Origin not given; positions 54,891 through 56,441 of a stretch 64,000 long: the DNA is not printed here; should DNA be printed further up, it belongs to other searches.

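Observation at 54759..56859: Recombinase-in-the-middle DNA inversion switch toggling between two divergent SusC/SusD pairs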

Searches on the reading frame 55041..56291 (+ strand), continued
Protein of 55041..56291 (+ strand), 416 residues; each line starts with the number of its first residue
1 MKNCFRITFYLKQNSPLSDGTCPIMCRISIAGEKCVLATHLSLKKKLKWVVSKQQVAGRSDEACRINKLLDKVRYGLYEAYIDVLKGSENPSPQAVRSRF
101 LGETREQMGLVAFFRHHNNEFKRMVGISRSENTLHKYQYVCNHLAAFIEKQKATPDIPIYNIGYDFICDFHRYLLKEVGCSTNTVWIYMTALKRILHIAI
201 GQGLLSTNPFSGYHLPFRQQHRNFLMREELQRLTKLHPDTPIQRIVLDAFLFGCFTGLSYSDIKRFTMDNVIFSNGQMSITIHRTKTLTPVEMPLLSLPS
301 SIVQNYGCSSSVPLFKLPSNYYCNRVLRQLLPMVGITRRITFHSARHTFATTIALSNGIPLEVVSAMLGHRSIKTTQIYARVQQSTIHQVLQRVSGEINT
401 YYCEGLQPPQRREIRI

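Call 29: search_protein_families(library=ncbifam, proteins=[window:55041-56288:+], max_evalue=0.001)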
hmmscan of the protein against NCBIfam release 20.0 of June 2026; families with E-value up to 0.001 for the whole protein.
window:55041-56288:+ (416 aa): 9 families
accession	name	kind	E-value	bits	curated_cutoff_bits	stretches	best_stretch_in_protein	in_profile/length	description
NF040815.2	recomb_XerA_Arch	equivalog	4.6e-23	82.1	220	1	127-389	10-261/263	site-specific tyrosine recombinase/integron integrase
TIGR02224.1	recomb_XerC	equivalog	2.1e-19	70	335.15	1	324-392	220-287/295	tyrosine recombinase XerC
TIGR02225.1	recomb_XerD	equivalog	1.3e-17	64.1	329.6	1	324-393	217-285/290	site-specific tyrosine recombinase XerD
NF001399.0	PRK00283.1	subfamily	2.2e-13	50.1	279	1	326-393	227-294/300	tyrosine recombinase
TIGR02249.1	integrase_gron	subfamily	7.8e-11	41.9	265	1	324-391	243-309/315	integron integrase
NF002331.0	PRK01287.1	subfamily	7.4e-09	35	371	1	334-391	264-321/365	site-specific tyrosine recombinase XerC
NF003462.0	PRK05084.1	equivalog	2.2e-08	33.2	267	1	338-395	301-357/360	tyrosine recombinase XerS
NF011946.0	PRK15417.1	equivalog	3.8e-06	26.3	435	1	325-385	259-318/337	integron integrase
NF047926.1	integrase_GmtZ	equivalog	1.5e-05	23.2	600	1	341-399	429-487/784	gamma-mobile-trio integrase GmtZ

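Call 46: search_solved_structures(query=window:55041-56288:+, max_evalue=0.001, show_alignments=2)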
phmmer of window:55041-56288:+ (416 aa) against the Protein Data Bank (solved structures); distinct sequences matched with E-value up to 0.001: 7.
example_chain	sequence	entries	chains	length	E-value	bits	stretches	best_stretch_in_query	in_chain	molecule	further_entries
5hxy_A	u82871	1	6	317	9.1e-10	41.2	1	323-390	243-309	Tyrosine recombinase XerA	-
2a3v_A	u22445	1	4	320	1.3e-06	30.8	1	325-387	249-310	site-specific recombinase IntI4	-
4a8e_A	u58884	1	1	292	1.7e-06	30.4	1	225-391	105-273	PROBABLE TYROSINE RECOMBINASE XERC-LIKE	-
5dcf_A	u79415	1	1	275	1.4e-05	27.4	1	332-392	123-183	Tyrosine recombinase XerD,DNA translocase FtsK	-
1a0p_A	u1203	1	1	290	2.7e-05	26.5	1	332-390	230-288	SITE-SPECIFIC RECOMBINASE XERD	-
5dor_A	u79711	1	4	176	0.00024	23.3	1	254-384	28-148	Integrase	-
5c6k_A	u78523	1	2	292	0.00045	22.4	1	253-384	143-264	Integrase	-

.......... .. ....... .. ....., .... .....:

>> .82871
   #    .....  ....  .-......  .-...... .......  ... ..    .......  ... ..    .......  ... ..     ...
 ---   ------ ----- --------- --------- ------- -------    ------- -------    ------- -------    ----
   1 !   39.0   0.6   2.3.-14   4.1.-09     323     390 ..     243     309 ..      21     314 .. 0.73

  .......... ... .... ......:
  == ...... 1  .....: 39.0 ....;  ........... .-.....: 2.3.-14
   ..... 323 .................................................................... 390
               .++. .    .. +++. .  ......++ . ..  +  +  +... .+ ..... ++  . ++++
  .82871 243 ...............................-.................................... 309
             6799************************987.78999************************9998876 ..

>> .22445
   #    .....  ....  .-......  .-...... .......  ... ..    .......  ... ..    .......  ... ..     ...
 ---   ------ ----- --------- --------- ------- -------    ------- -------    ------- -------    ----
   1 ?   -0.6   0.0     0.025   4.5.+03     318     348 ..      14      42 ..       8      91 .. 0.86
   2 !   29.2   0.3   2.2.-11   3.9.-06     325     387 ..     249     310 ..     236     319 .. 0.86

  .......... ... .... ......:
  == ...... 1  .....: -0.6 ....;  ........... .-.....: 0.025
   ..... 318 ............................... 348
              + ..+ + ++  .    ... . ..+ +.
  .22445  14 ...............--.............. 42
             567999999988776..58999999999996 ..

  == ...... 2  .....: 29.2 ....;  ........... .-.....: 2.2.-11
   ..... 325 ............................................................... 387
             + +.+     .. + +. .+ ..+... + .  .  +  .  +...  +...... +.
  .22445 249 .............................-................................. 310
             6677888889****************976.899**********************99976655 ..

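Call 56: find_encoding_contigs(protein=P0075, flank=7000, max_places=4)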
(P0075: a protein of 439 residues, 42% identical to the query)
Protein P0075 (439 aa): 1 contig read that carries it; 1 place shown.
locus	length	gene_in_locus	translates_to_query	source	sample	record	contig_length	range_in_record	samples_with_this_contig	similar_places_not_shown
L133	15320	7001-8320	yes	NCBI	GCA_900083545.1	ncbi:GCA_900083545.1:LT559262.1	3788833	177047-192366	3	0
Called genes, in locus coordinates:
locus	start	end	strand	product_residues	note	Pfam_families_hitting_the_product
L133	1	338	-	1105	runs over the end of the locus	PF13620:CarboxypepD_reg, PF13715:CarbopepD_reg_2, PF07715:Plug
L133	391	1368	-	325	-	PF04773:FecR, PF16344:FecR_C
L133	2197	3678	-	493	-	PF14322:SusD-like_3, PF07980:SusD_RagB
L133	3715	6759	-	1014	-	PF13620:CarboxypepD_reg, PF13715:CarbopepD_reg_2, PF07715:Plug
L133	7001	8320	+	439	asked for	PF17293:Arm-DNA-bind_5, PF13102:Phage_int_SAM_5, PF00589:Phage_integrase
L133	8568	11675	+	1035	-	PF13620:CarboxypepD_reg, PF13715:CarbopepD_reg_2, PF07715:Plug, PF00593:TonB_dep_Rec_b-barrel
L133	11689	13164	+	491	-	PF12771:SusD-like_2, PF12741:SusD-like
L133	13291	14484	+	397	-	PF00753:Lactamase_B, PF19583:ODP, PF00258:Flavodoxin_1, PF12724:Flavodoxin_5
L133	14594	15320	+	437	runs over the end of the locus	PF03446:NAD_binding_2 (faint), PF03721:UDPG_MGDP_dh_N, PF00984:UDPG_MGDP_dh, PF03720:UDPG_MGDP_dh_C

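Call 57: find_encoding_contigs(protein=P0035, flank=7000, max_places=8)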
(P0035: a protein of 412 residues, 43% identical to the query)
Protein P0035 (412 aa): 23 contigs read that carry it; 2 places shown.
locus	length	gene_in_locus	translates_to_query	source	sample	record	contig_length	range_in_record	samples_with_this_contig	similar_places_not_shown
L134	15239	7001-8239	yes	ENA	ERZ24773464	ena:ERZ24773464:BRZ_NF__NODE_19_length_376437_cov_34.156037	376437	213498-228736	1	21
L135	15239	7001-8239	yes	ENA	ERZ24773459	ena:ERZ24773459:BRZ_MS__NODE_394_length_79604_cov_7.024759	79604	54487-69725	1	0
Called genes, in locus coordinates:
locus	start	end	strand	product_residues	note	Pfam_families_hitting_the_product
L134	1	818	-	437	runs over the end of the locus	PF03721:UDPG_MGDP_dh_N, PF00984:UDPG_MGDP_dh, PF03720:UDPG_MGDP_dh_C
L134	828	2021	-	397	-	PF00753:Lactamase_B, PF19583:ODP, PF00258:Flavodoxin_1, PF12724:Flavodoxin_5 (weak)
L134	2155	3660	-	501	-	PF14322:SusD-like_3, PF07980:SusD_RagB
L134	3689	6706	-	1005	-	PF13620:CarboxypepD_reg, PF13715:CarbopepD_reg_2, PF07715:Plug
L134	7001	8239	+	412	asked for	PF17293:Arm-DNA-bind_5, PF13102:Phage_int_SAM_5, PF00589:Phage_integrase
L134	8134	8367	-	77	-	-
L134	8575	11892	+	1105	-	PF13620:CarboxypepD_reg, PF13715:CarbopepD_reg_2, PF07715:Plug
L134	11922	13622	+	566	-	PF14322:SusD-like_3, PF07980:SusD_RagB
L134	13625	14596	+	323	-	PF15890:Peptidase_Mx1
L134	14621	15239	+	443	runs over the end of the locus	PF14135:DUF4302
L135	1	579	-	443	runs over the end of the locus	PF14135:DUF4302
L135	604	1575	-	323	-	PF15890:Peptidase_Mx1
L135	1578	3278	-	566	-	PF14322:SusD-like_3, PF07980:SusD_RagB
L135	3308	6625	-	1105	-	PF13620:CarboxypepD_reg, PF13715:CarbopepD_reg_2, PF07715:Plug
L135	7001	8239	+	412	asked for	PF17293:Arm-DNA-bind_5, PF13102:Phage_int_SAM_5, PF00589:Phage_integrase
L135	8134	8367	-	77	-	-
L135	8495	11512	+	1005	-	PF13620:CarboxypepD_reg, PF13715:CarbopepD_reg_2, PF07715:Plug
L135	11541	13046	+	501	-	PF14322:SusD-like_3, PF07980:SusD_RagB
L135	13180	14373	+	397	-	PF00753:Lactamase_B, PF19583:ODP, PF00258:Flavodoxin_1, PF12724:Flavodoxin_5 (weak)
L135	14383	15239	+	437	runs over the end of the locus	PF03721:UDPG_MGDP_dh_N, PF00984:UDPG_MGDP_dh, PF03720:UDPG_MGDP_dh_C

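Call 63: search_protein_families(library=ncbifam, proteins=[window:55041-56288:+], max_evalue=10)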
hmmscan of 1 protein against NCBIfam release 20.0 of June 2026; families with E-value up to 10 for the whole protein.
window:55041-56288:+ (416 aa): 11 families
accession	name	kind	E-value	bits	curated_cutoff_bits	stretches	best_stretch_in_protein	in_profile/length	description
NF040815.2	recomb_XerA_Arch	equivalog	4.6e-23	82.1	220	1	127-389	10-261/263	site-specific tyrosine recombinase/integron integrase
TIGR02224.1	recomb_XerC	equivalog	2.1e-19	70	335.15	2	324-392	220-287/295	tyrosine recombinase XerC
TIGR02225.1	recomb_XerD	equivalog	1.3e-17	64.1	329.6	2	324-393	217-285/290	site-specific tyrosine recombinase XerD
NF001399.0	PRK00283.1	subfamily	2.2e-13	50.1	279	1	326-393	227-294/300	tyrosine recombinase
TIGR02249.1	integrase_gron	subfamily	7.8e-11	41.9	265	1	324-391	243-309/315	integron integrase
NF002331.0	PRK01287.1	subfamily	7.4e-09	35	371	1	334-391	264-321/365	site-specific tyrosine recombinase XerC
NF003462.0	PRK05084.1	equivalog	2.2e-08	33.2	267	1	338-395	301-357/360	tyrosine recombinase XerS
NF011946.0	PRK15417.1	equivalog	3.8e-06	26.3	435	1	325-385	259-318/337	integron integrase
NF047926.1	integrase_GmtZ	equivalog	1.5e-05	23.2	600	1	341-399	429-487/784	gamma-mobile-trio integrase GmtZ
NF007370.0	PRK09870.1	subfamily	0.0056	16.3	221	1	220-389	8-186/200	tyrosine-type DNA invertase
NF040693.1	recomb_GmtY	equivalog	0.11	11.8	340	1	341-390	392-440/441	gamma-mobile-trio recombinase GmtY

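Call 64: search_protein_families(library=phrogs, proteins=[window:55041-56288:+], max_evalue=0.00001)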
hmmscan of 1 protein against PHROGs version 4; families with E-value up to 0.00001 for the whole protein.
window:55041-56288:+ (416 aa): 4 families
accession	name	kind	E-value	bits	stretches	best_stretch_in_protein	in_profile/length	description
phrog_1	-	integration and excision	7.6e-35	122.2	1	128-393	181-446/611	integrase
phrog_216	-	integration and excision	1.4e-22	81.2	1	188-404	18-246/301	integrase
phrog_7685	-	integration and excision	5.1e-07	30.5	1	323-389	167-230/240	integrase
phrog_23271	-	unknown function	7.2e-06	26.9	0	339-384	8-52/67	-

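Call 75: list_cluster_members(proteins=[P0075, P0004, P0002])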
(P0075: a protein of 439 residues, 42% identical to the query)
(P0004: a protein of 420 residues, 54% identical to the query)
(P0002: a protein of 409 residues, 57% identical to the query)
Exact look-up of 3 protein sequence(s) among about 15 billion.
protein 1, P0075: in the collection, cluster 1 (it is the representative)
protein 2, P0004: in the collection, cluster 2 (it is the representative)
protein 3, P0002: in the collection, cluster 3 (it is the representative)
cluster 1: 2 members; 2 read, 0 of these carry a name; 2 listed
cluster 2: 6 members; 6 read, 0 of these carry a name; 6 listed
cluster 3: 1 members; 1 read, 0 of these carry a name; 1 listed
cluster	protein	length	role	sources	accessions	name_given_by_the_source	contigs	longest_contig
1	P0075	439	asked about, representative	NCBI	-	-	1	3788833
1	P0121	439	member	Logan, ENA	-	-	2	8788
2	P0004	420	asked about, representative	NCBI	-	-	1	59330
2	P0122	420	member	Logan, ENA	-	-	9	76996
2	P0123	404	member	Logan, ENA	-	-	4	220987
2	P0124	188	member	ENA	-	-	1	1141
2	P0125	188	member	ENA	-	-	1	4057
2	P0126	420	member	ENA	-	-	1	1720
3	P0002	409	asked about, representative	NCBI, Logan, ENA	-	-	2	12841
